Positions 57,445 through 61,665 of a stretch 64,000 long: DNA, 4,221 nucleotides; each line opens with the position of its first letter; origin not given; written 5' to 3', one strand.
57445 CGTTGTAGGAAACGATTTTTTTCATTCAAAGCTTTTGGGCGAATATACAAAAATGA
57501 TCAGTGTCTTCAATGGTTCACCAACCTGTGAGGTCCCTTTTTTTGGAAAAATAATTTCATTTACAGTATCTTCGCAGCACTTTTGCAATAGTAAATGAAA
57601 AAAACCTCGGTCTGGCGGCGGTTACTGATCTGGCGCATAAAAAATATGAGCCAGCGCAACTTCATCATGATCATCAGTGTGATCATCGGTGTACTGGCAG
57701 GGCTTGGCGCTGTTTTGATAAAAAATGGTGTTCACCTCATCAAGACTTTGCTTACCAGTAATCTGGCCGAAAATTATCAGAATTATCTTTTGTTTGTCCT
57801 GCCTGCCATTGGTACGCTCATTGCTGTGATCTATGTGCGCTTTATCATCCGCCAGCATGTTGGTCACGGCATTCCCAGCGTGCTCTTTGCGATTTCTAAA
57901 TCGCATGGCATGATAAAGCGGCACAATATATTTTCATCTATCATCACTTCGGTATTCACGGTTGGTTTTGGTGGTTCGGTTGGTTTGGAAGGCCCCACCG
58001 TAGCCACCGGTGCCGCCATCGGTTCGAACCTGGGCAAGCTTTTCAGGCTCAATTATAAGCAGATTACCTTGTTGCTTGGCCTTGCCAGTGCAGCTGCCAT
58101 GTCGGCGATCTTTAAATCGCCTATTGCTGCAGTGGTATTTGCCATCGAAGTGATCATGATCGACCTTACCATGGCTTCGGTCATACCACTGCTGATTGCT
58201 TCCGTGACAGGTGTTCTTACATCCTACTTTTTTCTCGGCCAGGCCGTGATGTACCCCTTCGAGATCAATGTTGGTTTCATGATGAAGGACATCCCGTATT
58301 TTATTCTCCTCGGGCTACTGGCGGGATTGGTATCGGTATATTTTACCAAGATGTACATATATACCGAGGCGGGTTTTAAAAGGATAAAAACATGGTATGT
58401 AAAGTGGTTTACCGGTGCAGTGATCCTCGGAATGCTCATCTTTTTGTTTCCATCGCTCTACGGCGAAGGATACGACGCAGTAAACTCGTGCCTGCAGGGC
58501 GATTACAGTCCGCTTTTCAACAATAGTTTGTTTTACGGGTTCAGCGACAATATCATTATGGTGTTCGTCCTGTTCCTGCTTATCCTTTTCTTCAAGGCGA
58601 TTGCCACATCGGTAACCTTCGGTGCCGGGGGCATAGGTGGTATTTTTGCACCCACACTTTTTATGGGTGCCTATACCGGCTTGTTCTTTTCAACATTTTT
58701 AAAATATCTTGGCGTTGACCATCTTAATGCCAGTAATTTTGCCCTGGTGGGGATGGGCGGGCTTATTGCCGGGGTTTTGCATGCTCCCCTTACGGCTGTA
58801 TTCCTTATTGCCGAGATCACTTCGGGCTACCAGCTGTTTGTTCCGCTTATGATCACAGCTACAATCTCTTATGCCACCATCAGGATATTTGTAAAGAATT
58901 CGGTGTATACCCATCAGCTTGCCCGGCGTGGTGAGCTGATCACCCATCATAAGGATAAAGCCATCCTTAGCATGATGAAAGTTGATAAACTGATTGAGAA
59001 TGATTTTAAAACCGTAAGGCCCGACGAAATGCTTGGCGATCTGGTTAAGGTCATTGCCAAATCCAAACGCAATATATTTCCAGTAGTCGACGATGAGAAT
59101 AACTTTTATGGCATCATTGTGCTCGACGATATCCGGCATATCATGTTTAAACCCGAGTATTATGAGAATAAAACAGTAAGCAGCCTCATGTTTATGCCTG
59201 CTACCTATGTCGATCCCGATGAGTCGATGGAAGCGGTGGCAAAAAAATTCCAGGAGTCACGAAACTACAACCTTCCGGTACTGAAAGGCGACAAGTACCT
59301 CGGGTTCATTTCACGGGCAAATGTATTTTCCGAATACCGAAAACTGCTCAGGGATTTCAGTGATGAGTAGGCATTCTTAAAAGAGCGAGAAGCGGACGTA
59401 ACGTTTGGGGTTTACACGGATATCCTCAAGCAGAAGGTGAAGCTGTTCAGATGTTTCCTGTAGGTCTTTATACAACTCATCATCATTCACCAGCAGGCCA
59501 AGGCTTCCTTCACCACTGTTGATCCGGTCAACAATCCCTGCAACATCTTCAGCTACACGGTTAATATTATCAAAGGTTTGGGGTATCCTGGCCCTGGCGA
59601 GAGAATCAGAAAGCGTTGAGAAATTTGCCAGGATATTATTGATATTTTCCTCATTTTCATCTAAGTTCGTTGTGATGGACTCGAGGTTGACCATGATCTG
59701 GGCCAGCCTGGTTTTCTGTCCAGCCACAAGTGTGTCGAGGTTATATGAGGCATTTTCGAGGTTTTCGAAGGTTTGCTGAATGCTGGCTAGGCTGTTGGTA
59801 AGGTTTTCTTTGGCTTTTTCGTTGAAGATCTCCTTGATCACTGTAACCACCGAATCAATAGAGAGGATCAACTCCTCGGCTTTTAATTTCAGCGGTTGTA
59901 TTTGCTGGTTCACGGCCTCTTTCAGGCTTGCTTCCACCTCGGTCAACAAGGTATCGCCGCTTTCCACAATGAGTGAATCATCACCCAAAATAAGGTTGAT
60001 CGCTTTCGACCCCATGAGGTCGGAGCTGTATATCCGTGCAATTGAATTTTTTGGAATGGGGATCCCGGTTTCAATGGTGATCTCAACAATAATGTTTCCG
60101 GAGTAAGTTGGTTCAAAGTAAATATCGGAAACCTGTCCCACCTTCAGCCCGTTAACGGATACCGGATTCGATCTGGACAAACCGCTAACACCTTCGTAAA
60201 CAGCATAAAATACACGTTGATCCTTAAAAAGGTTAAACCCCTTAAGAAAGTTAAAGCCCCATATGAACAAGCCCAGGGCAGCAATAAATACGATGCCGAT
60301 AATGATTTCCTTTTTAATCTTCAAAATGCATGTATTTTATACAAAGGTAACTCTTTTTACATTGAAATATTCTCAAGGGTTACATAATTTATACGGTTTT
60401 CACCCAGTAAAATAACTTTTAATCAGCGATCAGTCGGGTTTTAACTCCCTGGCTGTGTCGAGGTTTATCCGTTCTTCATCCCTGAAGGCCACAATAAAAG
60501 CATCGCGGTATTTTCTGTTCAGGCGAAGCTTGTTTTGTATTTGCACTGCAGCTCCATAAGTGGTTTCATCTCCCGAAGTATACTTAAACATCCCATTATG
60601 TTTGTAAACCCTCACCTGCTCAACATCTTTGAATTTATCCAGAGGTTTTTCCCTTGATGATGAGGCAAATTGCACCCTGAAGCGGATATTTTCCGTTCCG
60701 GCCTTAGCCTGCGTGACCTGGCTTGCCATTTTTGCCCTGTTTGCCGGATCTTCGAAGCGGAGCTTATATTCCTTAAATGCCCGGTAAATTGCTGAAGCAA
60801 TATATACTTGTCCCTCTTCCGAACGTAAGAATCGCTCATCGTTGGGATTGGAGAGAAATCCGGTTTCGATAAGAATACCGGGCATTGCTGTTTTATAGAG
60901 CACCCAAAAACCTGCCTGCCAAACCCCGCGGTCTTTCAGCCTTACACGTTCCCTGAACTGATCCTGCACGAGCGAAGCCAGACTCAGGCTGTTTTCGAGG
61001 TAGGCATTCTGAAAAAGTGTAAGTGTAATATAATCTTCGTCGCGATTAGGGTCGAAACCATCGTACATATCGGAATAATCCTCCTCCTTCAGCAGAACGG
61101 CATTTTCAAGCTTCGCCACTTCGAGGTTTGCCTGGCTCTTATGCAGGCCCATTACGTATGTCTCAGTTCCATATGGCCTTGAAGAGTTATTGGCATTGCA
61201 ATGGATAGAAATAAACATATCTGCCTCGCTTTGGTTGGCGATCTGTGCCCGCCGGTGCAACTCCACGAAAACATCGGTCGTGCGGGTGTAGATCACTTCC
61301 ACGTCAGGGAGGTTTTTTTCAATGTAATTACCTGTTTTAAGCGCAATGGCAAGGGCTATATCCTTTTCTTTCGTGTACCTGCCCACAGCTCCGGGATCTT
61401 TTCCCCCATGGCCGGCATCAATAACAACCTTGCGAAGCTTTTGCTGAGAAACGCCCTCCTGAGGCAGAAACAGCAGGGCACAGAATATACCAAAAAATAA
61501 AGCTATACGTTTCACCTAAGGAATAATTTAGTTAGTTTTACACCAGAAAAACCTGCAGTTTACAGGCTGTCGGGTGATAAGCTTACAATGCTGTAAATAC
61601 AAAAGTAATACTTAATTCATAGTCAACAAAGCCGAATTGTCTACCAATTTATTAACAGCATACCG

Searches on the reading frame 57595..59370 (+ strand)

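Call 86: search_protein_families(library=pfam, proteins=[window:57595-59370:+], max_evalue=0.0001)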
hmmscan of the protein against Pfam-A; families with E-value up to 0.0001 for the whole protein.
window:57595-59370:+ (591 aa): 2 families
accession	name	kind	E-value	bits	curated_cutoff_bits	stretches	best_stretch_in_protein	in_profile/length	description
PF00654.25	Voltage_CLC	-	1.8e-77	261.3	24.8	1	74-428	2-344/346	Voltage gated chloride channel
PF00571.33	CBS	-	1.8e-15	57.4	24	2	468-517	6-55/57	CBS domain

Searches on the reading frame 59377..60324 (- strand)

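Call 19: search_protein_families(library=pfam, proteins=[window:59377-60324:-], max_evalue=0.001)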
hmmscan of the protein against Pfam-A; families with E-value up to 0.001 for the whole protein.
window:59377-60324:- (315 aa): 1 family
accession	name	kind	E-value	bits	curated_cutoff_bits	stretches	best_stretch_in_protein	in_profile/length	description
PF02470.25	MlaD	-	1.2e-15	57.9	25.1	1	39-112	5-79/81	MlaD protein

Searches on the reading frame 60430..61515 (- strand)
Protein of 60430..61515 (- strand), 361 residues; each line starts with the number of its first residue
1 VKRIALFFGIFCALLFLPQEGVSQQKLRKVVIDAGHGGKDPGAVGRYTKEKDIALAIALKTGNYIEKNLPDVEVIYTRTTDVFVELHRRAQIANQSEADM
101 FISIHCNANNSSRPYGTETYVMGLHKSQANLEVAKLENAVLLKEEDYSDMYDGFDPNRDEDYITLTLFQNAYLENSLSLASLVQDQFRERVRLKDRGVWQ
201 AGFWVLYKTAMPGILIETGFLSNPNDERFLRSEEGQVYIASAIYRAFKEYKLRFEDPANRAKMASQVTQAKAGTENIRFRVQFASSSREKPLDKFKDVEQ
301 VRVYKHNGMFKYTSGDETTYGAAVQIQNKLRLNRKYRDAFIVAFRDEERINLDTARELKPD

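Call 19: search_protein_families(library=pfam, proteins=[window:60430-61515:-], max_evalue=0.001)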
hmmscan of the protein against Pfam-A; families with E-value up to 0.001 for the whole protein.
window:60430-61515:- (361 aa): 1 family
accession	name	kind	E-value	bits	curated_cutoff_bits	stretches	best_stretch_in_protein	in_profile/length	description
PF01520.23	Amidase_3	-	1.1e-53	182.3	27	1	30-247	1-172/174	N-acetylmuramoyl-L-alanine amidase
